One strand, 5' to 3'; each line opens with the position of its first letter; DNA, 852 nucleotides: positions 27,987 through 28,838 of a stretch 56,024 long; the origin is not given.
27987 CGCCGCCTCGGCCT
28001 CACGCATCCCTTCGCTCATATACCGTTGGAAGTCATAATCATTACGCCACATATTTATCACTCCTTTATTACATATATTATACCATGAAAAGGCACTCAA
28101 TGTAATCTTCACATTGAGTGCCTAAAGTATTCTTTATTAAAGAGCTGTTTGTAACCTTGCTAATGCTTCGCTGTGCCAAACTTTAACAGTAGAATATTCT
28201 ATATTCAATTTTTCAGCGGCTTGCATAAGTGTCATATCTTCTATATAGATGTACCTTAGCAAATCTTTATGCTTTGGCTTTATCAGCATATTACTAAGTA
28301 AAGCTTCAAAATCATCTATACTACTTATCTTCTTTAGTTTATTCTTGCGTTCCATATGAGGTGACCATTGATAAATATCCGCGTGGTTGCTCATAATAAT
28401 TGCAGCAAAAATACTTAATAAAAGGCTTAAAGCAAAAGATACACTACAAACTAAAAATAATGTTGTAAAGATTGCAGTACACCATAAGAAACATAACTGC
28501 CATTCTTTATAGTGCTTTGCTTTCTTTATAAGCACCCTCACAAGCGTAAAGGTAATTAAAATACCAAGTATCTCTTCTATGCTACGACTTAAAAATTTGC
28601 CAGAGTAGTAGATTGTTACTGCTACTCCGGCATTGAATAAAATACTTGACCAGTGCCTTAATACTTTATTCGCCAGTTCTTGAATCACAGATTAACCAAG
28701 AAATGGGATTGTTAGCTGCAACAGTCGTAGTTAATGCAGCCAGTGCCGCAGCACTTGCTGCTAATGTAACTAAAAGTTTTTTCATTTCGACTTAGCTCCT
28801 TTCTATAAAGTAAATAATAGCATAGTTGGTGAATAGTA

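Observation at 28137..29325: Post-endolysin cassette: polytopic membrane protein, 39-aa secreted pre-peptide, membrane-tethered HTH; candidate peptide-signalling or immunity module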

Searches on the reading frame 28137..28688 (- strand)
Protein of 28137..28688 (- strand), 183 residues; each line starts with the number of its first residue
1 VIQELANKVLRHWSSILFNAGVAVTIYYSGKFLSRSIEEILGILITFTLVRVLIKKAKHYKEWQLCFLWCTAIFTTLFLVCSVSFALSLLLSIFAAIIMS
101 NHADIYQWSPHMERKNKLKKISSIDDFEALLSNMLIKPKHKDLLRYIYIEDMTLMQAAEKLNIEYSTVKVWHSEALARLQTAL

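Call 4: search_protein_families(library=pfam, proteins=[window:28137-28688:-], max_evalue=0.1)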
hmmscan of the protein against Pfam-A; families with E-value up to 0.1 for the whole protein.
window:28137-28688:- (183 aa): 6 families
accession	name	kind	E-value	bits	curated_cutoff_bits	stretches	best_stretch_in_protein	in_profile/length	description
PF04545.22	Sigma70_r4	-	9.2e-07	28.7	24.1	1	138-180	7-49/50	Sigma-70, region 4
PF08281.18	Sigma70_r4_2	-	7.5e-05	22.7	25.7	1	139-179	14-54/54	Sigma-70, region 4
PF08822.17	DUF1804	-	0.00081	19.8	29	1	138-175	5-43/164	Protein of unknown function (DUF1804)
PF07374.17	DUF1492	-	0.0013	19.3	21.5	1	133-179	53-99/100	Protein of unknown function (DUF1492)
PF20349.3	DUF6644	-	0.0055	17.3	27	1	14-73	78-136/155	Family of unknown function (DUF6644)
PF13518.12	HTH_28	-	0.011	16.2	25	1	148-171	9-32/52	Helix-turn-helix domain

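Call 5: search_protein_families(library=phrogs, proteins=[window:28137-28688:-], max_evalue=0.1)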
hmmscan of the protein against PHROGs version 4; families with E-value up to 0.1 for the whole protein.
window:28137-28688:- (183 aa): 8 families
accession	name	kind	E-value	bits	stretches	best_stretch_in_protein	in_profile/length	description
phrog_36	-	transcription regulation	1.4e-09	38.9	1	115-179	121-183/220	transcriptional regulator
phrog_248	-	transcription regulation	0.00017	22.7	1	123-182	79-136/161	transcriptional activator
phrog_756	-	DNA, RNA and nucleotide metabolism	0.00055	20.9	1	135-177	2-45/166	DNA binding protein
phrog_1729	-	unknown function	0.0016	19.5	1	135-176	76-117/142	-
phrog_1190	-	transcription regulation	0.0089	16.8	1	108-171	85-147/167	RNA polymerase sigma factor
phrog_1558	-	unknown function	0.0099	16.8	1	142-179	125-164/178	-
phrog_1740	-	transcription regulation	0.013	15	1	136-182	169-215/567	RNA polymerase sigma factor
phrog_4151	-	DNA, RNA and nucleotide metabolism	0.031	15.1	1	139-172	8-41/154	DNA binding protein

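Call 10: find_homologous_proteins(query=window:28137-28688:-, max_evalue=0.001)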
Query window:28137-28688:- (183 aa): 1 proteins with E <= 0.001 among 173 candidates.
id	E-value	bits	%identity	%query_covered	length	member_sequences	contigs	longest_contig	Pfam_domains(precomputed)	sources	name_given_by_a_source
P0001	1.1e-112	392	100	100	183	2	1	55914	PF04545.23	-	-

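Call 11: find_related_loci(query=window:28137-28688:-, collection=viral_contigs, flank=6000)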
Query window:28137-28688:- (183 aa) in viral_contigs; peptide patterns used: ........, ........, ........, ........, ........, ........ (x = any residue, [..] = any of these).
9 stretches matched a pattern, but none encodes a relative of the query by tblastn (E <= 1e-3).

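Call 13: find_encoding_contigs(protein=P0001, flank=3000, max_places=5)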
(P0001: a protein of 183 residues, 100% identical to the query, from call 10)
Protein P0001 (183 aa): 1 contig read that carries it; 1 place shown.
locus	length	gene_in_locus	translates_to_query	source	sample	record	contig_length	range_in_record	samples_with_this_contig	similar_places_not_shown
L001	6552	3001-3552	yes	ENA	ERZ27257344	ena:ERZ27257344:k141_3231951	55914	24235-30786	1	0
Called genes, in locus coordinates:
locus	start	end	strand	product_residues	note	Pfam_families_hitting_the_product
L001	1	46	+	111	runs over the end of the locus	-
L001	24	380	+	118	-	-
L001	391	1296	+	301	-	PF01391:Collagen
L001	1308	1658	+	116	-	-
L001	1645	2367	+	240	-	PF01510:Amidase_2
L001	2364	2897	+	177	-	-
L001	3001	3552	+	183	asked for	PF04545:Sigma70_r4 (weak)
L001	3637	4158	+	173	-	-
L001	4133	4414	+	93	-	-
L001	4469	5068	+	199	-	-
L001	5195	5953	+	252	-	-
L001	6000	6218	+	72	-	-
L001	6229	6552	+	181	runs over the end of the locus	-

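Call 14: search_dna_similar(query=window:28137-28688:-, collection=phages, mode=protein, max_evalue=1, max_rows=20)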
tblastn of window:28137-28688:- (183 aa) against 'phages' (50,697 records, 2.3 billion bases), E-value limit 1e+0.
Records with a match: 35; places in all: 35; records where one place covers at least 80% of the query: 0.
Best place of each record, by identity: <60% 35.
By first word of the organism name: Salmonella 32; Enterobacteria 2; Acutalibacteraceae 1.
By host as written in the record: Salmonella enterica subsp. enterica serovar Typhimurium 11; Salmonella sp. 7; - 5; Salmonella typhimurium 4; Salmonella enterica subsp. enterica serovar Typhimurium strain LT2 2; Salmonella enterica subsp. enterica serovar Typhimurium OLF-FSR1_WB_Junco_ST-35 1; Salmonella enterica subsp. enterica serovar Enteritidis 1; Salmonella 1; and 3 more.
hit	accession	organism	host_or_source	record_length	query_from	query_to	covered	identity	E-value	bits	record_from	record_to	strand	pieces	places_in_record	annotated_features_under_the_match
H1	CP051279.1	Salmonella phage ST-35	Salmonella enterica subsp. enterica ...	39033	104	183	44%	28.8%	8e-1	36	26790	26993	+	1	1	record has no annotation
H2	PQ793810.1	Salmonella phage As1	Salmonella enterica subsp. enterica ...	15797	104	183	44%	28.8%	8e-1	36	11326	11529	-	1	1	repressor protein | activator protein cII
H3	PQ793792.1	Salmonella phage As3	Salmonella enterica subsp. enterica ...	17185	104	183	44%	28.8%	8e-1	36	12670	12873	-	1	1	repressor protein | activator protein cII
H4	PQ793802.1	Salmonella phage As1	Salmonella enterica subsp. enterica ...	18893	104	183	44%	28.8%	8e-1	36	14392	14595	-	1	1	repressor protein | activator protein cII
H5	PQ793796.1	Salmonella phage As3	Salmonella enterica subsp. enterica ...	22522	104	183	44%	28.8%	8e-1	36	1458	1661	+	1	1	repressor protein | activator protein cII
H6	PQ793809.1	Salmonella phage As1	Salmonella enterica subsp. enterica ...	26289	104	183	44%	28.8%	8e-1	36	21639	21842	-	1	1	repressor protein | activator protein cII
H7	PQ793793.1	Salmonella phage As3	Salmonella enterica subsp. enterica ...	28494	104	183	44%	28.8%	8e-1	36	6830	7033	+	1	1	repressor protein | activator protein cII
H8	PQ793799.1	Salmonella phage As3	Salmonella enterica subsp. enterica ...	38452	104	183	44%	28.8%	8e-1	36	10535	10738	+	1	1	repressor protein | activator protein cII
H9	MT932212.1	Salmonella phage VSe13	Salmonella enterica subsp. enterica ...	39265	104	183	44%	28.8%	8e-1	36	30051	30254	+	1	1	Cro/Cl family transcriptional regulator | hypothetical protein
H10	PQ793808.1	Salmonella phage As1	Salmonella enterica subsp. enterica ...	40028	104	183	44%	28.8%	8e-1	36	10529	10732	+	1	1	repressor protein | activator protein cII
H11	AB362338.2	Salmonella phage P22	Salmonella enterica subsp. enterica ...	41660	104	183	44%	28.8%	8e-1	36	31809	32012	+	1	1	cro: repressor | c1: transcriptional activator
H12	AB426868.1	Salmonella phage P22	Salmonella enterica subsp. enterica ...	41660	104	183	44%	28.8%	8e-1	36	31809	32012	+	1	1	cro: repressor | c1: transcriptional activator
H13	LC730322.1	Salmonella phage P22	Salmonella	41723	104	183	44%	28.8%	8e-1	36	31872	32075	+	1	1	record has no annotation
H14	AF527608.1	Salmonella phage P22-pbi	Salmonella enteria serovar typhimurium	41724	104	183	44%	28.8%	8e-1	36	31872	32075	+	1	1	cro: Cro protein | c1: C1 protein | nutR (boxA) site for antitermination of early rightward ... | promoter | c1: P22 C1 protein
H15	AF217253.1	Salmonella phage P22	-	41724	104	183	44%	28.8%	8e-1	36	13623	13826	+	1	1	cro: antirepressor | c1: transcriptional activator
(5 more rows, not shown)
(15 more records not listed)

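Call 27: search_protein_representatives(protein=window:28137-28688:-)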
Query: 183 residues. Proteins with E-value up to 0.001 (for the whole library): 92; up to 1e-10: 26; up to 1e-30: 1. The best 92 are listed.
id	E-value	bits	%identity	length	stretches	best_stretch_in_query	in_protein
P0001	3.6e-113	391.7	100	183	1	1-183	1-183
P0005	1.3e-28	116.5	64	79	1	105-181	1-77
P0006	9.9e-23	97.4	35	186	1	8-180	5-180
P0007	9.0e-18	81.2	36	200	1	7-166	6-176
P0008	3.4e-16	76.1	34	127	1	11-118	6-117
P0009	5.9e-16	75.3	40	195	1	10-118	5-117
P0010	2.5e-15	73.3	34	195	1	8-168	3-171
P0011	1.0e-14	71.3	34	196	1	8-133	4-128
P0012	3.7e-14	69.5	33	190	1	8-165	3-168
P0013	3.7e-14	69.5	39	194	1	11-104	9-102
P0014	9.7e-14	68.1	37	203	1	9-134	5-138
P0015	1.7e-13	67.4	36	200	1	8-166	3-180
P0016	1.7e-12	64.0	35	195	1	10-105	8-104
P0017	2.0e-12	63.8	32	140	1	4-119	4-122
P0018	2.5e-12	63.5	27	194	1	10-165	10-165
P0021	5.5e-12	62.4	29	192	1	7-166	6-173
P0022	6.6e-12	62.2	40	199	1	13-118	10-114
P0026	2.9e-11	60.0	34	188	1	8-149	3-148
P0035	1.0e-09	55.0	42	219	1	10-107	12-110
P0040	1.2e-08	51.5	27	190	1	10-165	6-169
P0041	1.7e-08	51.0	25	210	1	9-110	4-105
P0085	2.1e-04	37.7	30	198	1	10-125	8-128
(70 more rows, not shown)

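Call 30: search_protein_families(library=pfam, proteins=[P0006, P0007, P0010, P0012, P0013, P0015, P0021, P0026, P0035, P0040], max_evalue=0.01)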
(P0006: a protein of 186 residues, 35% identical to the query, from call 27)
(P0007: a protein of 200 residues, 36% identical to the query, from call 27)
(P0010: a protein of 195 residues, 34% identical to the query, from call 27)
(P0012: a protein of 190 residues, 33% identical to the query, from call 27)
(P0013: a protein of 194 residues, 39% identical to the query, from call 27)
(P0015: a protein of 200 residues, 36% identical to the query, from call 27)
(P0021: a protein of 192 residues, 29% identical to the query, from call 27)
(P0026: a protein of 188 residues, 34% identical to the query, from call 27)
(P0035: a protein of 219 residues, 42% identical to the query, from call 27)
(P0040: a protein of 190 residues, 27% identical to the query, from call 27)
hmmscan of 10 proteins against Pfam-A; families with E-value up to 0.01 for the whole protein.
P0006 (186 aa): 5 families
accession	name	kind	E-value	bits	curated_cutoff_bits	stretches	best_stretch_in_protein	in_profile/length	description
PF04647.20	AgrB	-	5.4e-07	29.6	23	1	13-95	29-112/185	Accessory gene regulator B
PF04545.22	Sigma70_r4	-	1.3e-05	25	24.1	1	135-177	4-46/50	Sigma-70, region 4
PF08281.18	Sigma70_r4_2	-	4.9e-05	23.3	25.7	1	135-176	10-51/54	Sigma-70, region 4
PF07374.17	DUF1492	-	0.003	18.1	21.5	1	111-177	33-97/100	Protein of unknown function (DUF1492)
PF10335.14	DUF294_C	-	0.0092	16.2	22.5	0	98-145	81-128/145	Putative nucleotidyltransferase substrate binding domain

P0007 (200 aa): 1 family
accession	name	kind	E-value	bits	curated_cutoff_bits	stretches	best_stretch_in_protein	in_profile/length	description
PF04647.20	AgrB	-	0.00012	21.9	23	1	14-98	28-111/185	Accessory gene regulator B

P0010 (195 aa): 1 family
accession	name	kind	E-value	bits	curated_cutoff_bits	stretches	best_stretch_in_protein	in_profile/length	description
PF04647.20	AgrB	-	1.2e-06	28.5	23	1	4-85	22-108/185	Accessory gene regulator B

P0012 (190 aa): 1 family
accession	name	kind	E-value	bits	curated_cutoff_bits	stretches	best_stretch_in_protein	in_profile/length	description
PF04647.20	AgrB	-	6.8e-06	26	23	1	4-88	22-110/185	Accessory gene regulator B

P0013 (194 aa): 0 families

P0015 (200 aa): 2 families
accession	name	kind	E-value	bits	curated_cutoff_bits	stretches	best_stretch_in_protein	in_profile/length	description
PF04545.22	Sigma70_r4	-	4.3e-05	23.4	24.1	1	151-185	6-40/50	Sigma-70, region 4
PF08281.18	Sigma70_r4_2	-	0.001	19.1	25.7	1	152-178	13-39/54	Sigma-70, region 4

P0021 (192 aa): 0 families

P0026 (188 aa): 1 family
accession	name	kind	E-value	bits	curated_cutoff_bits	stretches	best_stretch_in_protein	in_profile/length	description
PF04647.20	AgrB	-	5.9e-05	22.9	23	1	10-92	28-112/185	Accessory gene regulator B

P0035 (219 aa): 1 family
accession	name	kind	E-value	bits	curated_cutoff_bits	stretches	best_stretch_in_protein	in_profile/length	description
PF04647.20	AgrB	-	2.6e-06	27.4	23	1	6-120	11-144/185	Accessory gene regulator B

P0040 (190 aa): 1 family
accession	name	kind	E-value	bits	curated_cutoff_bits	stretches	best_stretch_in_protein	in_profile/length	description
PF04647.20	AgrB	-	0.0045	16.8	23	1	9-88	26-112/185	Accessory gene regulator B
